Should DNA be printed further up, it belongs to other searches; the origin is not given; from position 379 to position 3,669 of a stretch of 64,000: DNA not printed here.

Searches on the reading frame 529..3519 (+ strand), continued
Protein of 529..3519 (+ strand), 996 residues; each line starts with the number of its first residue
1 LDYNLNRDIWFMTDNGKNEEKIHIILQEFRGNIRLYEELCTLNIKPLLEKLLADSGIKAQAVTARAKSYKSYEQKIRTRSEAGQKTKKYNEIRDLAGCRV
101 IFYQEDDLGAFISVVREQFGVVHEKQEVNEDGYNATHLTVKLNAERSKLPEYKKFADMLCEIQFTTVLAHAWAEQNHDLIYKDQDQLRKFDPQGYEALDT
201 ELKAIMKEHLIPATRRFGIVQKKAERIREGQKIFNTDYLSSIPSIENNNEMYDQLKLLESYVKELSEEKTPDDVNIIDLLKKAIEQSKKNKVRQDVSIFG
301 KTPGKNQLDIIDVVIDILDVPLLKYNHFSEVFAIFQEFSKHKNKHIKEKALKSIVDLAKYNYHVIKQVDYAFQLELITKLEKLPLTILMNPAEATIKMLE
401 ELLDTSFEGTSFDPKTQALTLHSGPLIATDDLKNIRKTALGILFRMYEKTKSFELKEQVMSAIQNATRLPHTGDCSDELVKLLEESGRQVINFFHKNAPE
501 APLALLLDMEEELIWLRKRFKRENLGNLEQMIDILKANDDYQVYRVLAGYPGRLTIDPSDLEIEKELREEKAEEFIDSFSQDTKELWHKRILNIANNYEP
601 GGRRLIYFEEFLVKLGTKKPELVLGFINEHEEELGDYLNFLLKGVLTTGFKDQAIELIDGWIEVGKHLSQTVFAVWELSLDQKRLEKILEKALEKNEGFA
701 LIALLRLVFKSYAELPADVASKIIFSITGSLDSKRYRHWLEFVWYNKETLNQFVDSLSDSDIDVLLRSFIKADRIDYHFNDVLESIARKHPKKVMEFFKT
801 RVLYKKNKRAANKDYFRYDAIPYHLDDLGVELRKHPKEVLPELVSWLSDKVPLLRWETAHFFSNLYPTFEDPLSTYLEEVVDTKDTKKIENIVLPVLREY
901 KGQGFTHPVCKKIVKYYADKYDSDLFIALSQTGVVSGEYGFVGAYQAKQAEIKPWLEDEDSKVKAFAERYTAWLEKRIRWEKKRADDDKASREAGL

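Call 29: find_related_loci(query=A3, collection=genome_contigs, flank=10000)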
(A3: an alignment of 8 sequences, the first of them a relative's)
Query A3 (985 aa) in genome_contigs; peptide patterns used: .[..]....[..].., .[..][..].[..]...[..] (x = any residue, [..] = any of these).
112 stretches matched a pattern; 75 encode a relative of the query (tblastn E <= 1e-3); 74 distinct loci.
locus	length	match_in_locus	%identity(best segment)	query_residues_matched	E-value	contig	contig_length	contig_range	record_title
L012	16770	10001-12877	35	7-982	0e+0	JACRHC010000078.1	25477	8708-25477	MAG: Nitrospirae bacterium isolate NC_groundwater_1767_Pr3_B-0.1um_50_141 SR-2_scaffold_141_1855651, whole genome shotgu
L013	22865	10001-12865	35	7-977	0e+0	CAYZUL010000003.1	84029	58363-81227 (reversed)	MAG TPA_asm: uncultured Nitrospirota bacterium isolate SRP090828_co2_53 genome assembly, contig: NODE_110_length_84029_c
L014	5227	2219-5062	35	15-977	1e-174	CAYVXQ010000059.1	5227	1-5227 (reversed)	MAG TPA_asm: uncultured Candidatus Saccharibacteria bacterium isolate binchicken_co387_140 genome assembly, contig: NODE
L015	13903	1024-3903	35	15-977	2e-164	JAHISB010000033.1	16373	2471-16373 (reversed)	MAG: Patescibacteria group bacterium isolate MM_PC_MetaG.mb.153 MM_PC_MetaG.mb.153_k141_1219673, whole genome shotgun se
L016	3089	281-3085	33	7-953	5e-150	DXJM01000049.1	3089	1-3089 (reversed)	MAG TPA_asm: Promethearchaeota archaeon isolate EB_bin_12 k141_33308, whole genome shotgun sequence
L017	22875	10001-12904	31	7-982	2e-141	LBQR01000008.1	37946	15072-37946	MAG: Candidatus Moranbacteria bacterium GW2011_GWF2_35_54 UR83_C0008, whole genome shotgun sequence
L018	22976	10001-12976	30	10-977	8e-131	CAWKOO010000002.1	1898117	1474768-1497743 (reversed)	MAG: Nitrospirota bacterium isolate MFD03726.bin.2.99 genome assembly, contig: contig_56649, whole genome shotgun sequen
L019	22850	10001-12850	30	11-976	2e-130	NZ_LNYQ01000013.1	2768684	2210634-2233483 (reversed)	Legionella parisiensis strain PF-209-C-C2 Lpar_ctg013, whole genome shotgun sequence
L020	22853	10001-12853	31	49-976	8e-127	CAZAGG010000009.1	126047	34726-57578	MAG TPA_asm: uncultured Rickettsiales bacterium isolate SRP290908_co2_23 genome assembly, contig: NODE_130_length_126047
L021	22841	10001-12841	29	33-984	3e-123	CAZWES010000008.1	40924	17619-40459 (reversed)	MAG TPA_asm: uncultured Candidatus Peribacteria bacterium isolate SRP077602_co2_388 genome assembly, contig: NODE_1451_l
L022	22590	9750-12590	31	14-976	9e-123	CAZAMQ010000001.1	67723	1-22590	MAG TPA_asm: uncultured Thermoplasmata archaeon isolate SRP141376_co1_89 genome assembly, contig: NODE_1080_length_67723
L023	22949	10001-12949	28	15-975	7e-122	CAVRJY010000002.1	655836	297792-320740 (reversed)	MAG: Nitrospirota bacterium isolate MFD01299.bin.1.245 genome assembly, contig: contig_12997, whole genome shotgun seque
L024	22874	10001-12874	29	4-975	2e-120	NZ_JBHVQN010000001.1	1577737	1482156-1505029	Gottfriedia sp. NPDC057991 NPDC057991_T35_B9.ctg-0001, whole genome shotgun sequence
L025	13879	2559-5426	30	49-977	1e-116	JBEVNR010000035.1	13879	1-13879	MAG: Rickettsiales bacterium isolate T4R4UO_autometa_bin_0001 T4R4UO_autometa_bin_0001_k133_3051796, whole genome shotgu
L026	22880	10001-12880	33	8-976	2e-146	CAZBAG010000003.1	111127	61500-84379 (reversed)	MAG TPA_asm: uncultured Candidatus Saccharibacteria bacterium isolate SRP219642_co5_575 genome assembly, contig: NODE_18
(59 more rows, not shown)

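Call 30: predict_structure(alignment_id=A1)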
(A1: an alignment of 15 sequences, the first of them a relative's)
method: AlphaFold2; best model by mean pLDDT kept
length: 985 residues; sequences in the alignment: 15
mean_pLDDT: 84.9   pTM: 0.58
mean pLDDT of the five models: 84.9, 84.0, 81.5, 81.0, 80.9
residues with pLDDT >= 90: 426; 70-90: 454; 50-70: 91; < 50: 14
segments of 3 or more residues with pLDDT < 50: 1-3, 118-120, 287-289
pLDDT, mean of each block of 10 residues (from residue 1): 58 85 89 90 85 86 81 76 87 83 85 62 77 82 87 83 70 71 73 65 63 56 71 90 86 60 82 91 62 87 91 83 89 91 91 80 91 87 93 88 67 88 96 93 91 88 83 94 92 90 87 83 90 88 79 91 95 94 72 81 96 94 90 93 93 92 86 93 91 92 89 92 83 86 92 91 87 94 94 83 65 87 92 84 87 83 91 90 87 88 93 89 77 90 92 94 93 84 60
secondary structure, 60 per line:
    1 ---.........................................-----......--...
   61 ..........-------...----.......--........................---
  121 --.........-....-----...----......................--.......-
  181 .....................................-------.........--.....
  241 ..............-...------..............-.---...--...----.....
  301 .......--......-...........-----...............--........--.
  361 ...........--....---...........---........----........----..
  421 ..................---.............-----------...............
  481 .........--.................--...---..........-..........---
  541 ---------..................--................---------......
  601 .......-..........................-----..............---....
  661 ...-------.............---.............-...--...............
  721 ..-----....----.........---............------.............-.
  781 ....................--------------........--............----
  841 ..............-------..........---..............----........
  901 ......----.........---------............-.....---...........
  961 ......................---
elements in order (helices of 4 or more, strands of 3 or more residues): H4-44 E50-55 H58-70 E85-91 H94-107 E108-117 E123-131 H133-136 E149-155 H156-170 H173-179 H181-217 H225-233 H237-254 H265-278 E284-286 E289-291 H296-307 H310-315 H317-327 H333-347 H351-357 H360-371 H374-377 H381-391 E395-402 E407-414 H419-438 H442-454 H466-489 H492-508 H517-526 H528-537 H550-567 H570-585 H595-607 H609-634 H640-653 H657-663 H671-683 H687-699 H706-722 H728-731 H736-744 H748-759 H766-778 H780-800 H815-822 H825-836 H841-854 H862-871 H875-888 H893-906 H911-919 H929-940 H942-946 H950-982

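Call 36: fold_search(model_id=the predicted structure, library=pdb)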
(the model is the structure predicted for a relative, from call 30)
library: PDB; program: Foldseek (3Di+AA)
matches with E <= 10: 1237; with E <= 0.001: 182
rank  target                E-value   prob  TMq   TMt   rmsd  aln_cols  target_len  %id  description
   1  3nc0_D                4.1e-06  1.00  0.22  0.21  20.2       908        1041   11  Crystal structure of the HIV-1 Rev NES-CRM1-RanGTP nuclear export complex (crystal II) (released 2010-10-27)
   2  8qyz_C                1.1e-05  1.00  0.15  0.15  21.7       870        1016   11  Crystal structure of hiNES2 in complex with Xpo1 and RanGTP (released 2024-11-06)
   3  8sgh_A                1.2e-05  1.00  0.24  0.27  20.7       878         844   12  Cryo-EM structure of Karyopherin-beta2 bound to HNRNPH2 PY-NLS (released 2023-06-14)
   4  4hzk_A                1.2e-05  1.00  0.19  0.19  21.3      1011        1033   10  Crystal structure of free CRM1 (crystal form 2) (released 2013-01-23)
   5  6tc0_C                1.4e-05  1.00  0.19  0.19  26.2       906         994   12  Crystal structure of MMS19-CIAO1-CIAO2B CIA targeting complex (released 2020-07-29)
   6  4fdd_A                1.5e-05  1.00  0.23  0.26  21.8       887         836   12  Crystal structure of KAP beta2-PY-NLS (released 2012-07-18)
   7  6n1z_A                1.6e-05  1.00  0.18  0.18  21.9       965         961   10  Importin-9 bound to H2A-H2B (released 2019-03-20)
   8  6tc0_F                1.7e-05  1.00  0.20  0.20  26.1       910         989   12  Crystal structure of MMS19-CIAO1-CIAO2B CIA targeting complex (released 2020-07-29)
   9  7z8t_D                1.9e-05  1.00  0.17  0.16  23.1       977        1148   11  CAND1-SCF-SKP2 CAND1 engaged SCF rocked (released 2023-04-19)
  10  6n1z_D                2.1e-05  1.00  0.14  0.15  21.3       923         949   11  Importin-9 bound to H2A-H2B (released 2019-03-20)
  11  8cmk_A                2.3e-05  1.00  0.21  0.22  20.5       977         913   11  Transportin-3 TNPO3 in complex with RSY region of CIRBP (released 2024-03-06)
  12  1qgr_A                2.3e-05  1.00  0.19  0.20  22.0       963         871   10  STRUCTURE OF IMPORTIN BETA BOUND TO THE IBB DOMAIN OF IMPORTIN ALPHA (II CRYSTAL FORM, GROWN AT LOW PH) (released 1999-05-24)
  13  6tvo_A                2.4e-05  1.00  0.24  0.24  21.9       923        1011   12  Human CRM1-RanGTP in complex with Leptomycin B (released 2020-07-08)
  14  5j3v_A                2.5e-05  1.00  0.22  0.24  23.0       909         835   12  Crystal structure of human Karyopherin-beta2 bound to the histone H3 tail (released 2016-09-21)
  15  9ogb_A                2.5e-05  1.00  0.22  0.21  20.6       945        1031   11  Cryo-EM structure of human exportin-1 conjugated with selinexor and bound to yeast RAN-GTP and human ASB8-ELOB/C (released 2025-11-26)
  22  5dec_B                4.3e-05  1.00  0.15  0.66   5.2       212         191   21  Crystal structure of the small alarmone synthetase 1 from Bacillus subtilis (released 2015-10-28)
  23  5dec_A                4.3e-05  1.00  0.14  0.63   6.6       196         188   20  Crystal structure of the small alarmone synthetase 1 from Bacillus subtilis (released 2015-10-28)
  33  5dec_D                6.0e-05  1.00  0.16  0.68   5.3       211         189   19  Crystal structure of the small alarmone synthetase 1 from Bacillus subtilis (released 2015-10-28)
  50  2be3_A                9.5e-05  1.00  0.15  0.61   6.4       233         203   19  Structure of a GTP Pyrophosphokinase Family Protein from Streptococcus pneumoniae (released 2005-12-06)
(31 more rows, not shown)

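Call 37: search_protein_families(library=padloc, proteins=[P0010, P0004], max_evalue=0.01)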
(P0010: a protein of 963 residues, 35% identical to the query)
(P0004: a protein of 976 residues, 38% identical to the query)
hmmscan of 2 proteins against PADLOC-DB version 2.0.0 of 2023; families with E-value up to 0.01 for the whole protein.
P0010 (963 aa): 1 family
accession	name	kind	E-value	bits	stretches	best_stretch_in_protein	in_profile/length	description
PDLC04999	PDC-S33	-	4.3e-13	47.4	1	8-155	35-176/349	-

P0004 (976 aa): 1 family
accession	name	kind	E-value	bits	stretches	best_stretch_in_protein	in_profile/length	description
PDLC04999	PDC-S33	-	1.3e-15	55.7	1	25-156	46-175/349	-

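Call 44: search_protein_families(library=padloc, alignment_id=A4, max_evalue=0.01)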
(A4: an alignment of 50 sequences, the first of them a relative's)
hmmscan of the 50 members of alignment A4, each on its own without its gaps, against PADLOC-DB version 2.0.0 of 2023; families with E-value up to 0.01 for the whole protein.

A. member 1, P0001 (985 aa): 1 family
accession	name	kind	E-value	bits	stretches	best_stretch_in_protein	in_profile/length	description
PDLC04999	PDC-S33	-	6.2e-13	46.9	1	14-268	36-270/349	-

B. families by the number of members that match (of 50 scanned): 11 families
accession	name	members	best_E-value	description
PDLC04999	PDC-S33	15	1.9e-16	-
PDLC03925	OloA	6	5.3e-09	-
PDLC02398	Aga_REase-PNTD1-PNTD2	5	9e-14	Class I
PDLC04278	PDC-M02A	2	3.1e-05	-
PDLC04297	PDC-M02A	1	5.1e-06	-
PDLC01474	Csm2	1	0.0012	CAS-III-D; effector_SS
PDLC00051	DruE4|DruE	1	0.0015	SNF2 family N-terminal domain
PDLC04872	PDC-S05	1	0.0063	-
PDLC04848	PDC-S05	1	0.0068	-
PDLC04277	PDC-M02A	1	0.0082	-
PDLC01858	CARF3--CARF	1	0.009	-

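Call 45: search_protein_families(library=pfam, alignment_id=A4, max_evalue=0.01)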
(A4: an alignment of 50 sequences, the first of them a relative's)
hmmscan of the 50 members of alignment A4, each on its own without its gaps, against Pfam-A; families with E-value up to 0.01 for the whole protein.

A. member 1, P0001 (985 aa): 2 families
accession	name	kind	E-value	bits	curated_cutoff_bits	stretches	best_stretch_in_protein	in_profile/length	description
PF04607.23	RelA_SpoT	-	8.8e-14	52.2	27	1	54-174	2-112/113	Region found in RelA / SpoT proteins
PF02985.28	HEAT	-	0.0054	17.3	23.5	0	828-856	1-29/31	HEAT repeat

B. families by the number of members that match (of 50 scanned): 12 families
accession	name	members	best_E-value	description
PF04607.23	RelA_SpoT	16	4.2e-14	Region found in RelA / SpoT proteins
PF14280.11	DUF4365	11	1.2e-12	Domain of unknown function (DUF4365)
PF02985.28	HEAT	2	0.0016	HEAT repeat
PF15261.11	JHY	2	0.0037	Jhy protein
PF09324.15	Sec7-like_HDS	1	0.0017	Mon2/Sec7/BIG1-like, HDS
PF00514.29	Arm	1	0.0027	Armadillo/beta-catenin-like repeat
PF22103.2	ElaD_SseL-like_N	1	0.0031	ElaD/SseL N-terminal domain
PF01282.25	Ribosomal_S24e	1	0.0046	Ribosomal protein S24e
PF10521.14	Tti2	1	0.0072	Tti2 family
PF12921.12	ATP13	1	0.0091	Mitochondrial ATPase expression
PF13646.12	HEAT_2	1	0.0092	HEAT repeats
PF20529.3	DUF6744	1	0.0099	Family of unknown function (DUF6744)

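Call 46: find_encoding_contigs(protein=P0015, flank=8000, max_places=3)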
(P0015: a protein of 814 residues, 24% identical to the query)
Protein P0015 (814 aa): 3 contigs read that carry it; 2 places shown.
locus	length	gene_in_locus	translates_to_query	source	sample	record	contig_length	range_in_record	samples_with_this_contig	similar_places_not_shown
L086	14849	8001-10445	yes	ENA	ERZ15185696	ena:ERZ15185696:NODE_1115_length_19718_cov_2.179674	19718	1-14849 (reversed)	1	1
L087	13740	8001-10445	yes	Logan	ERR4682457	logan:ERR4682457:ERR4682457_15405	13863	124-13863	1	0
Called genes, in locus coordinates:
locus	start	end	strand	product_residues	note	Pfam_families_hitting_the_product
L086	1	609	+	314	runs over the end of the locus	PF00589:Phage_integrase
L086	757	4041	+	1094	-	PF13091:PLDc_2, PF00270:DEAD (faint), PF04851:ResIII (faint), PF00004:AAA (faint), PF00176:SNF2-rel_dom, PF00271:Helicase_C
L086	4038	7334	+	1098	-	PF02384:N6_Mtase (faint), PF20473:MmeI_Mtase, PF07669:Eco57I, PF12950:TaqI_C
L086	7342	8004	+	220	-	-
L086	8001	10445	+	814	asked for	-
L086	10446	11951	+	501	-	PF00570:HRDC, PF13742:tRNA_anti_2, PF01336:tRNA_anti-codon (weak), PF02601:Exonuc_VII_L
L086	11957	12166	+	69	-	PF02609:Exonuc_VII_S (weak)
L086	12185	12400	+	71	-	-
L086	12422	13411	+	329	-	PF02618:YceG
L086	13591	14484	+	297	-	PF02661:Fic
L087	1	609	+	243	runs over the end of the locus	?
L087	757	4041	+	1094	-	PF13091:PLDc_2, PF00270:DEAD (faint), PF04851:ResIII (faint), PF00004:AAA (faint), PF00176:SNF2-rel_dom, PF00271:Helicase_C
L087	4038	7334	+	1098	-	PF02384:N6_Mtase (faint), PF20473:MmeI_Mtase, PF07669:Eco57I, PF12950:TaqI_C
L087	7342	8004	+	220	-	-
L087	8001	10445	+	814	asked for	-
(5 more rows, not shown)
